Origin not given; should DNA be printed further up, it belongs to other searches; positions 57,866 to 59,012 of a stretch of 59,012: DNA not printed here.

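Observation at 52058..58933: Four tandem radical SAM paralogues packed with an A24-type intramembrane peptidase and a secreted 4-Cys-repeat protein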

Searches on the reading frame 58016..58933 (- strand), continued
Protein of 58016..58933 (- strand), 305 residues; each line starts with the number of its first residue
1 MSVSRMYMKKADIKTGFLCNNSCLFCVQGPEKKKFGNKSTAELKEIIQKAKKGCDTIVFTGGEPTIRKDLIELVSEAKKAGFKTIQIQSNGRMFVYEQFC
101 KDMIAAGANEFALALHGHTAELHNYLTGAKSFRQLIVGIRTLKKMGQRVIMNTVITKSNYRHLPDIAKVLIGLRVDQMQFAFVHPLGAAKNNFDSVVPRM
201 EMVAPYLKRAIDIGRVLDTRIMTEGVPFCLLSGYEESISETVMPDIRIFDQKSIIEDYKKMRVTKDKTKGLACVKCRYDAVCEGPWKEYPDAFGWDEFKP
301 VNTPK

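Call 29: search_protein_families(library=ncbifam, proteins=[L016:675-1211:+, L016:1443-2918:+, L016:2897-4072:+, L016:4133-4378:+, L016:1226-1450:+, L047:5799-6077:+, L038:7635-8018:+, L027:4381-4653:+, L016:10817-12097:+, L037:8703-9971:+], max_evalue=0.001)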
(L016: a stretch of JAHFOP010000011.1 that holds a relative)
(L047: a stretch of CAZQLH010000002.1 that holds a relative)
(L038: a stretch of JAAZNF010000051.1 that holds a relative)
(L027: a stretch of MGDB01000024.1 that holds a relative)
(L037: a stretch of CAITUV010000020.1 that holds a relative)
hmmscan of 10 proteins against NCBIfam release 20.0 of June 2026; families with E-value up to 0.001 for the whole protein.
L016:675-1211:+ (179 aa): 1 family
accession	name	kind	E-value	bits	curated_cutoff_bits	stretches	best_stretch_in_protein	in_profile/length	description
TIGR03976.1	chp_LLNDYxLRE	equivalog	4.4e-13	49.4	50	1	37-124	1-85/90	His-Xaa-Ser system protein HxsD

L016:1443-2918:+ (492 aa): 52 families (the best 25 are shown)
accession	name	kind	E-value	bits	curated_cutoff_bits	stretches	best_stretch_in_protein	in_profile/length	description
TIGR03978.1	rSAM_paired_1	equivalog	1.2e-148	495.7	370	1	20-488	3-466/466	His-Xaa-Ser system radical SAM maturase HxsB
NF047865.1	rSAM_PapB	equivalog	8.5e-40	137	340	1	99-450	5-326/330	PapB family radical SAM/SPASM ranthipeptide maturase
TIGR04064.1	rSAM_nif11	equivalog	2.6e-39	135.2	518.7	2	100-246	81-228/459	nif11-like peptide radical SAM maturase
NF040492.1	not_ScfB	exception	8.2e-35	120.5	855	1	104-470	102-443/450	ScfB-related radical SAM/SPASM orphan maturase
TIGR04068.1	rSAM_ocin_clost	equivalog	3.3e-32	112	500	1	25-466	16-444/462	Cys-rich peptide radical SAM maturase CcpM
TIGR03906.1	quino_hemo_SAM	equivalog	6.7e-31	107.4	453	1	100-449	95-423/467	quinohemoprotein amine dehydrogenase maturation protein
TIGR03974.1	rSAM_six_Cys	equivalog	1.2e-28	100.2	425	1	104-452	104-428/451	thioether cross-link-forming SCIFF peptide maturase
TIGR03942.1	sulfatase_rSAM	equivalog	1.3e-26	93.6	349.45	1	102-476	6-358/363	anaerobic sulfatase maturase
NF038170.1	lachnocin_rSAM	equivalog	1e-24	87.3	550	1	100-244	79-225/440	lachnocin radical SAM maturase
NF035951.1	rSAM_RumMC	equivalog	1e-23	83.8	720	1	99-264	114-277/510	RumMC family radical SAM sactipeptide maturase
TIGR04280.1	geopep_mat_rSAM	hypoth_equivalog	3.2e-21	75.8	400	1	99-249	86-237/428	geopeptide radical SAM maturase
TIGR04163.1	rSAM_cobopep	equivalog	2.2e-20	72.8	375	1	102-451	69-398/428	peptide-modifying radical SAM enzyme CbpB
NF010321.0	PRK13758.1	equivalog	5.5e-20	71.8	441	1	97-440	5-330/370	anaerobic sulfatase-maturase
NF041298.1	rSAM_mat_DynA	equivalog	9.1e-19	67.6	450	1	101-449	5-330/356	dynobactin maturation radical SAM/SPASM protein DynA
NF038107.1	rSAM_NF038107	equivalog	6.5e-17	61.4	600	1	65-259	54-250/444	Cys-every-fifth radical SAM/SPASM peptide maturase CefB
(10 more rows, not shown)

L016:2897-4072:+ (392 aa): 67 families (the best 25 are shown)
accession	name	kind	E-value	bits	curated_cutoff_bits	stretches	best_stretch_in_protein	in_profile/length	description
NF047865.1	rSAM_PapB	equivalog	2.9e-46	158.2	340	1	23-336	3-312/330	PapB family radical SAM/SPASM ranthipeptide maturase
TIGR03978.1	rSAM_paired_1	equivalog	2.2e-37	129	370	1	14-182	73-241/466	His-Xaa-Ser system radical SAM maturase HxsB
TIGR04068.1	rSAM_ocin_clost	equivalog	3.4e-36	125.1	500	1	24-169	85-233/462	Cys-rich peptide radical SAM maturase CcpM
TIGR04064.1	rSAM_nif11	equivalog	3.1e-33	115.2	518.7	1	18-168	73-224/459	nif11-like peptide radical SAM maturase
TIGR03942.1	sulfatase_rSAM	equivalog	1.8e-30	106.3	349.45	1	31-374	9-354/363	anaerobic sulfatase maturase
TIGR03906.1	quino_hemo_SAM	equivalog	4.7e-28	98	453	1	23-376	94-450/467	quinohemoprotein amine dehydrogenase maturation protein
TIGR04280.1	geopep_mat_rSAM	hypoth_equivalog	5e-28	98.2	400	1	22-338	83-390/428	geopeptide radical SAM maturase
TIGR04115.1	rSAM_Cxxx_rpt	equivalog_domain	3e-26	92.7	350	1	24-337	3-323/359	radical SAM peptide maturase, CXXX-repeat target family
TIGR03974.1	rSAM_six_Cys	equivalog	2.3e-25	89.4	425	1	21-314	95-394/451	thioether cross-link-forming SCIFF peptide maturase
NF041298.1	rSAM_mat_DynA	equivalog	2.2e-24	86.1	450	1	30-337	8-318/356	dynobactin maturation radical SAM/SPASM protein DynA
NF040492.1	not_ScfB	exception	2.7e-23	82.6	855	1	18-310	90-389/450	ScfB-related radical SAM/SPASM orphan maturase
NF038107.1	rSAM_NF038107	equivalog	6.7e-22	77.9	600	1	15-200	76-267/444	Cys-every-fifth radical SAM/SPASM peptide maturase CefB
NF035951.1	rSAM_RumMC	equivalog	3e-20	72.4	720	1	23-167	112-258/510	RumMC family radical SAM sactipeptide maturase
NF038170.1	lachnocin_rSAM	equivalog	1.3e-19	70.5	550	1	23-360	76-414/440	lachnocin radical SAM maturase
NF041707.1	rSAM_YhhB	equivalog_domain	1.8e-19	69.9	445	1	30-336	9-329/369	cyclophane-forming radical SAM/SPASM peptide maturase YhhB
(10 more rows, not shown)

L016:4133-4378:+ (82 aa): 3 families
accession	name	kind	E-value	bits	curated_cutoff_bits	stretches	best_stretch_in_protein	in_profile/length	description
NF038309.1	HisXaaSer_A3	equivalog_domain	2.1e-13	49.9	65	1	10-79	2-65/81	His-Xaa-Ser repeat protein HxsA3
NF038313.3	HisXaaSer_A4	exception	1.6e-05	25.7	55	1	10-79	2-72/93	His-Xaa-Ser repeat protein HxsA4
NF038296.1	HisXaaSer_A2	equivalog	0.00014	22.8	48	1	54-79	70-95/96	His-Xaa-Ser repeat protein HxsA2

L016:1226-1450:+ (75 aa): 1 family
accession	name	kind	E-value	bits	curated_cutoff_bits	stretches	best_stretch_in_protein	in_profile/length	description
NF038315.1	HxsD_rel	equivalog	2.1e-08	34.2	41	1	9-73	1-61/62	HxsD-like protein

L047:5799-6077:+ (93 aa): 2 families
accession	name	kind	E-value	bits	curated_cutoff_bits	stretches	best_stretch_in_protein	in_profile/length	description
NF038309.1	HisXaaSer_A3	equivalog_domain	7.2e-17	61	65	1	10-90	2-80/81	His-Xaa-Ser repeat protein HxsA3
NF038313.3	HisXaaSer_A4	exception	2e-12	47.8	55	1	9-91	1-89/93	His-Xaa-Ser repeat protein HxsA4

L038:7635-8018:+ (128 aa): 4 families
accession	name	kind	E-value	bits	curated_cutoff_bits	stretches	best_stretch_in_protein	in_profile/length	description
NF038313.3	HisXaaSer_A4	exception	1.1e-26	93.5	55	2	7-108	2-91/93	His-Xaa-Ser repeat protein HxsA4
NF038329.2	gly_rich_SclB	equivalog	2.4e-07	30.1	325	1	66-125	134-194/442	LPXTG-anchored collagen-like adhesin Scl2/SclB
NF038330.1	adhesin_SclA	exception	3.8e-06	26.8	400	1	52-126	114-189/405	LPXTG-anchored collagen-like adhesin Scl1/SclA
NF046116.1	adhesin_Lcl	equivalog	1.1e-05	24.2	500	1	55-124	48-118/431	collagen-like adhesin Lcl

L027:4381-4653:+ (91 aa): 2 families
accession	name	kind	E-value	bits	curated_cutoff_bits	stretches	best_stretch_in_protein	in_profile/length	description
NF038313.3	HisXaaSer_A4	exception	1.5e-15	57.9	55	1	11-89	2-79/93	His-Xaa-Ser repeat protein HxsA4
NF038309.1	HisXaaSer_A3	equivalog_domain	2.3e-09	36.9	65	1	12-88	3-73/81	His-Xaa-Ser repeat protein HxsA3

L016:10817-12097:+ (427 aa): 5 families
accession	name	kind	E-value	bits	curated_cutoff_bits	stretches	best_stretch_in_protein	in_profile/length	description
TIGR03266.1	methan_mark_1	equivalog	8.9e-54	182.9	365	1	24-395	2-362/376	YcaO-related McrA-glycine thioamidation protein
TIGR03604.1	TOMM_cyclo_SagD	subfamily_domain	2.9e-40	138.4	219.25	1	82-402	1-343/377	thiazole/oxazole-forming peptide maturase, SagD family component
TIGR00702.1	TIGR00702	domain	1.3e-34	119.9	75.65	1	49-395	20-364/377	YcaO-type kinase domain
NF040716.1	YcaO_for_S12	equivalog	2.1e-11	43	700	1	160-392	160-384/571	30S ribosomal protein S12 methylthiotransferase accessory factor YcaO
TIGR03549.1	TIGR03549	equivalog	2.7e-06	25.9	900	1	170-345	311-478/723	OsmC domain/YcaO domain-containing protein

L037:8703-9971:+ (423 aa): 43 families (the best 25 are shown)
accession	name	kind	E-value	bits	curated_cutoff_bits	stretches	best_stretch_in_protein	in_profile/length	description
NF038332.1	rSAM_rare_HxsC4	exception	3.6e-90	302.5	500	2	60-321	11-272/335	radical SAM protein HxsC4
TIGR03977.1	rSAM_pair_HxsC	equivalog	4.8e-25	88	267.9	1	66-292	28-252/292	His-Xaa-Ser system radical SAM maturase HxsC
TIGR02668.1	moaA_archaeal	equivalog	4.2e-21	75.2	325.25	1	64-231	11-175/303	GTP 3',8-cyclase MoaA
TIGR04545.1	rSAM_ahbD_hemeb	equivalog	6.2e-21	75.2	500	1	70-271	7-203/339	heme b synthase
TIGR02666.1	moaA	equivalog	3e-18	65.9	284.05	1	63-230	10-181/336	GTP 3',8-cyclase MoaA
NF001199.0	PRK00164.2-1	equivalog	9.9e-17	61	231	1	64-229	13-175/308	GTP 3',8-cyclase MoaA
NF045646.2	rSAM_Se_TrsS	equivalog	1.3e-16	60.3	490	1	71-237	94-256/441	radical SAM (seleno)protein TrsS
TIGR04251.1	SCM_rSAM_ScmF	equivalog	6.6e-16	58.6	400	1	65-255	6-192/353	SynChlorMet cassette radical SAM/SPASM protein ScmF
TIGR04317.1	W_rSAM_matur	equivalog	1.4e-15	57.2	380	1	64-248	5-187/349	tungsten cofactor oxidoreductase radical SAM maturase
TIGR04133.1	rSAM_w_lipo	hypoth_equivalog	3.3e-15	55.9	425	1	71-254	32-211/350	TIGR04133 family radical SAM/SPASM protein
NF045702.1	rSAM_GDGT_ether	equivalog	3.5e-15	55.6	450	1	67-234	90-255/486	tetraether lipid synthase Tes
TIGR04055.1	rSAM_NirJ2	equivalog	4.9e-15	55.9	500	1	72-220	9-152/326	putative heme d1 biosynthesis radical SAM protein NirJ2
TIGR04466.1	rSAM_BlsE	equivalog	6.5e-15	55.4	400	1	61-203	1-138/327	cytosylglucuronate decarboxylase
TIGR02109.1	PQQ_syn_pqqE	equivalog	1.7e-14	53.6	381.35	1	68-265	12-202/358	pyrroloquinoline quinone biosynthesis protein PqqE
TIGR04053.2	TIGR04053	equivalog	3.3e-14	52.9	395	1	72-267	17-207/366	TIGR04053 family radical SAM/SPASM domain-containing protein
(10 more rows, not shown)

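Call 30: find_homologous_proteins(query=L010:1-945:+, max_evalue=1e-20)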
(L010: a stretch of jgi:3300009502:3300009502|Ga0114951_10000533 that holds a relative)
Query L010:1-945:+ (314 aa): 22 proteins with E <= 1e-20 among 1409 candidates.
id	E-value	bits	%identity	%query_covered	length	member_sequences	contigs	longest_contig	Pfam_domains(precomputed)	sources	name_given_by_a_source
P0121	2.8e-210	715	100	100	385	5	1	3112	PF04055.28,PF13353.12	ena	-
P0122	2.4e-140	486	68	100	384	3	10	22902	PF04055.28,PF13353.12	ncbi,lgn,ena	-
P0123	2.7e-118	413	59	100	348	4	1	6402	PF04055.28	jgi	-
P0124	2.1e-114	400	57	100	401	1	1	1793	PF04055.28,PF13353.12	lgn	-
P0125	6.6e-112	392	53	100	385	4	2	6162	PF04055.28,PF13353.12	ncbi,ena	-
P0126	1.2e-111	391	55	100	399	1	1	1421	PF04055.28,PF13353.12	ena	-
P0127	4.4e-109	383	54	100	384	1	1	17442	PF04055.28,PF13353.12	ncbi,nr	ncbi:MAG: radical SAM protein [Candidatus Moranbacteria bacterium]|nr:radical SAM protein [Candidatu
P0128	1.3e-107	378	51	100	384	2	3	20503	PF04055.28,PF13353.12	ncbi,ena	-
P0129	1.5e-106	375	51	100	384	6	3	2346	PF04055.28,PF13353.12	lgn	-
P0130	8.0e-105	369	54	100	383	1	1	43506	PF04055.28,PF13353.12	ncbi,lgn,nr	ncbi:MAG: radical SAM protein [Candidatus Moranbacteria bacterium]|nr:radical SAM protein [Candidatu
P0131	1.1e-101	359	50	100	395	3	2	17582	PF04055.28,PF13353.12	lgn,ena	-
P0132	6.4e-83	297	43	100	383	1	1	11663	PF04055.28,PF13353.12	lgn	-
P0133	2.9e-82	295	45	100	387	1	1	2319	PF04055.28,PF13353.12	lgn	-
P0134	4.4e-82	294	45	100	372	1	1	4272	PF04055.28,PF13353.12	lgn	-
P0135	1.4e-81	293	45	100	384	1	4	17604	PF04055.28,PF13353.12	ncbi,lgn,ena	-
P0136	1.8e-78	282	44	100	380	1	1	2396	PF04055.28,PF13353.12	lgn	-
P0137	4.6e-78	281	43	100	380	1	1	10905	PF04055.28,PF13353.12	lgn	-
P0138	1.1e-75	273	44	100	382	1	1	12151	PF04055.28,PF13353.12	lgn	-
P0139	1.2e-73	267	42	100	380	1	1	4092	PF04055.28,PF13353.12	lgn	-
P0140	1.8e-73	266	41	100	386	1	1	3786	PF04055.28,PF13353.12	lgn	-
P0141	1.9e-73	266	42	100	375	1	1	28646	PF04055.28,PF13353.12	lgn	-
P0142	1.5e-57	214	37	100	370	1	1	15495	PF04055.28,PF13353.12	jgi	jgi:uncharacterized protein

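Call 31: find_encoding_contigs(protein=P0121, flank=10000, max_places=6)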
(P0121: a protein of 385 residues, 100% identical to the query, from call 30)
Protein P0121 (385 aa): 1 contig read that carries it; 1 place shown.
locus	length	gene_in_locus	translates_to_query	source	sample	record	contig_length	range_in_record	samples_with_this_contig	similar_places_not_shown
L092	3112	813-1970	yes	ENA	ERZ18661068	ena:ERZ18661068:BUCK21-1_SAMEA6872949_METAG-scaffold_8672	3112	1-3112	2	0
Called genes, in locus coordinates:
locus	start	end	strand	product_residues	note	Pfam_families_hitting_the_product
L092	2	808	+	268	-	?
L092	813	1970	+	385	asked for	PF04055:Radical_SAM, PF13353:Fer4_12 (weak)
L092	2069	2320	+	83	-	-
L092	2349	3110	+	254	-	?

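Call 32: list_cluster_members(proteins=[P0121])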
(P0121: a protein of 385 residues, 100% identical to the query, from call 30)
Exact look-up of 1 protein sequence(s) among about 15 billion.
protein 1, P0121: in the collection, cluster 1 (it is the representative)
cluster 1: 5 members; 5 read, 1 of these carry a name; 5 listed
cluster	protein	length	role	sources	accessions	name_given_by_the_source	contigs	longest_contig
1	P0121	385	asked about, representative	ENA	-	-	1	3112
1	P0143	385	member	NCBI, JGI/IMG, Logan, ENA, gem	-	uncharacterized protein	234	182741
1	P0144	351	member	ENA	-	-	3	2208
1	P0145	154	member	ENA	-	-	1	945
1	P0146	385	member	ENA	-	-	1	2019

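Call 33: find_encoding_contigs(protein=P0143, flank=10000, max_places=4)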
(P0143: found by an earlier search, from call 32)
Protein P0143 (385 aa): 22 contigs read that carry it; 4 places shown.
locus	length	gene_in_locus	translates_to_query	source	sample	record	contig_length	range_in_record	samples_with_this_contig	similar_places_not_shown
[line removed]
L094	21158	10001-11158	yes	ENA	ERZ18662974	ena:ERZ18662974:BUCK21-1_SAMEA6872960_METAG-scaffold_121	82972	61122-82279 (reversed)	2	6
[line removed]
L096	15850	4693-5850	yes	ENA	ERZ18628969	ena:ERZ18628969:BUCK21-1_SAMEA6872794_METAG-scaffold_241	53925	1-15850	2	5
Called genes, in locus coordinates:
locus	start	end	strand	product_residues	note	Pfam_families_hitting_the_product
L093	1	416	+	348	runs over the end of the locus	PF01926:MMR_HSR1, PF02421:FeoB_N, PF06071:YchF-GTPase_C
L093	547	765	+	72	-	-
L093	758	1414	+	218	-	PF02661:Fic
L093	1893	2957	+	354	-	-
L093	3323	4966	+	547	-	PF00118:Cpn60_TCP1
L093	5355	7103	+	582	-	PF05157:MshEN, PF00437:T2SSE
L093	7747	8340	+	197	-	PF27806:HxsD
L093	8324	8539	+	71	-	-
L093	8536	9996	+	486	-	PF13353:Fer4_12, PF04055:Radical_SAM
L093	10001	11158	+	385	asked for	PF04055:Radical_SAM, PF13353:Fer4_12 (weak)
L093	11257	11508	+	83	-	-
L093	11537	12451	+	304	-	-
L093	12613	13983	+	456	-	PF04055:Radical_SAM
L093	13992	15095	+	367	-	PF00919:UPF0004 (faint), PF04055:Radical_SAM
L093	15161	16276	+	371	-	PF04055:Radical_SAM, PF13353:Fer4_12 (weak)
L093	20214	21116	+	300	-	PF04055:Radical_SAM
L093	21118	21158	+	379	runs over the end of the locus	PF04055:Radical_SAM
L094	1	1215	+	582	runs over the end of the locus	PF05157:MshEN, PF00437:T2SSE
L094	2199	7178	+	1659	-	PF15418:DUF4625 (faint), PF19077:Big_13 (faint), PF13472:Lipase_GDSL_2, PF13287:Fn3_assoc, PF13290:CHB_HEX_C_1, PF07495:Y_Y_Y (faint), PF13290:CHB_HEX_C_1, PF13287:Fn3_assoc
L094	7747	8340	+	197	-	PF27806:HxsD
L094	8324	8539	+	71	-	-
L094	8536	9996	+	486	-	PF13353:Fer4_12, PF04055:Radical_SAM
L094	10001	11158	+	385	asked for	PF04055:Radical_SAM, PF13353:Fer4_12 (weak)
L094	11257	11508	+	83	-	-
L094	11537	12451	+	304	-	-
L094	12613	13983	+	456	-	PF04055:Radical_SAM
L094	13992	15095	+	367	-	PF00919:UPF0004 (faint), PF04055:Radical_SAM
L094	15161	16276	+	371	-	PF04055:Radical_SAM, PF13353:Fer4_12 (weak)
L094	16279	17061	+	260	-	-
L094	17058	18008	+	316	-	-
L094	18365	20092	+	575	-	PF13522:GATase_6, PF13537:GATase_7, PF00733:Asn_synthase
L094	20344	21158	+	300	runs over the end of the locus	PF04055:Radical_SAM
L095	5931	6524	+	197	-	PF27806:HxsD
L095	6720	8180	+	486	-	PF13353:Fer4_12, PF04055:Radical_SAM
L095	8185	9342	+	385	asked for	PF04055:Radical_SAM, PF13353:Fer4_12 (weak)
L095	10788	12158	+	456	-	PF04055:Radical_SAM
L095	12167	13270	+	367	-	PF00919:UPF0004 (weak), PF04055:Radical_SAM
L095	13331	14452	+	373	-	PF04055:Radical_SAM, PF13353:Fer4_12 (weak)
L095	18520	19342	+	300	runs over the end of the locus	PF04055:Radical_SAM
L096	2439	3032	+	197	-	PF27806:HxsD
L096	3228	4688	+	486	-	PF13353:Fer4_12, PF04055:Radical_SAM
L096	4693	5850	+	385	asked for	PF04055:Radical_SAM, PF13353:Fer4_12 (weak)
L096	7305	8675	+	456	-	PF04055:Radical_SAM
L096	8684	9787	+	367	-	PF00919:UPF0004 (faint), PF04055:Radical_SAM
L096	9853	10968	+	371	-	PF04055:Radical_SAM, PF13353:Fer4_12 (weak)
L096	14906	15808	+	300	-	PF04055:Radical_SAM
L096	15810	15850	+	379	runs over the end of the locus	PF04055:Radical_SAM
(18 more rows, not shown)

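Call 43: search_protein_families(library=pfam, proteins=[L094:7747-8340:+, L094:8324-8539:+, L094:8536-9996:+, L094:10001-11158:+, L094:11257-11508:+, L094:11537-12451:+, L094:16279-17061:+, L094:17058-18008:+, L094:15161-16276:+, L094:18365-20092:+], max_evalue=0.01)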
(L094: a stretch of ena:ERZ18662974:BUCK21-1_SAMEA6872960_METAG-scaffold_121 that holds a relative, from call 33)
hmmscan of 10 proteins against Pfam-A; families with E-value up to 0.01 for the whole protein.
L094:7747-8340:+ (197 aa): 0 families

L094:8324-8539:+ (71 aa): 0 families

L094:8536-9996:+ (486 aa): 3 families
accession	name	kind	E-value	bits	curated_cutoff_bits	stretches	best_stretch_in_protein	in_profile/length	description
PF04055.27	Radical_SAM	-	1.5e-14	54.9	29.5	1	98-236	3-134/166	Radical SAM superfamily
PF13353.11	Fer4_12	-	1e-08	36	22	1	89-201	2-111/137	4Fe-4S single cluster domain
PF13186.11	SPASM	-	0.00028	21.5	21.5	1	359-428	1-66/67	Iron-sulfur cluster-binding domain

L094:10001-11158:+ (385 aa): 2 families
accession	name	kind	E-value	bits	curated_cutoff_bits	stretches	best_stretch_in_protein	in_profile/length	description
PF04055.27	Radical_SAM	-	1e-16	62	29.5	1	27-181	5-154/166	Radical SAM superfamily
PF13353.11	Fer4_12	-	9.5e-06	26.4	22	1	23-133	9-118/137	4Fe-4S single cluster domain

L094:11257-11508:+ (83 aa): 0 families

L094:11537-12451:+ (304 aa): 0 families

L094:16279-17061:+ (260 aa): 0 families

L094:17058-18008:+ (316 aa): 0 families

L094:15161-16276:+ (371 aa): 2 families
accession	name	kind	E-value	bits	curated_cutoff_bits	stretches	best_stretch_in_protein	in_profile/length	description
PF04055.27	Radical_SAM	-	7.5e-17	62.4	29.5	1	22-169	3-148/166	Radical SAM superfamily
PF13353.11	Fer4_12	-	1.1e-06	29.4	22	1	23-139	12-125/137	4Fe-4S single cluster domain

L094:18365-20092:+ (575 aa): 4 families
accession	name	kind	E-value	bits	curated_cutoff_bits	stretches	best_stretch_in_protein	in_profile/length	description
PF00733.27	Asn_synthase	-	5.2e-66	224.1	21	1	215-552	2-334/354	Asparagine synthase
PF13537.11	GATase_7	-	6.4e-28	97.7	25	1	41-141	20-122/123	Glutamine amidotransferase domain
PF13522.11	GATase_6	-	9.6e-20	71.4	27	1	40-136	34-130/130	Glutamine amidotransferase domain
PF06508.19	QueC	-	0.005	16.8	22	1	236-294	5-59/210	Queuosine biosynthesis protein QueC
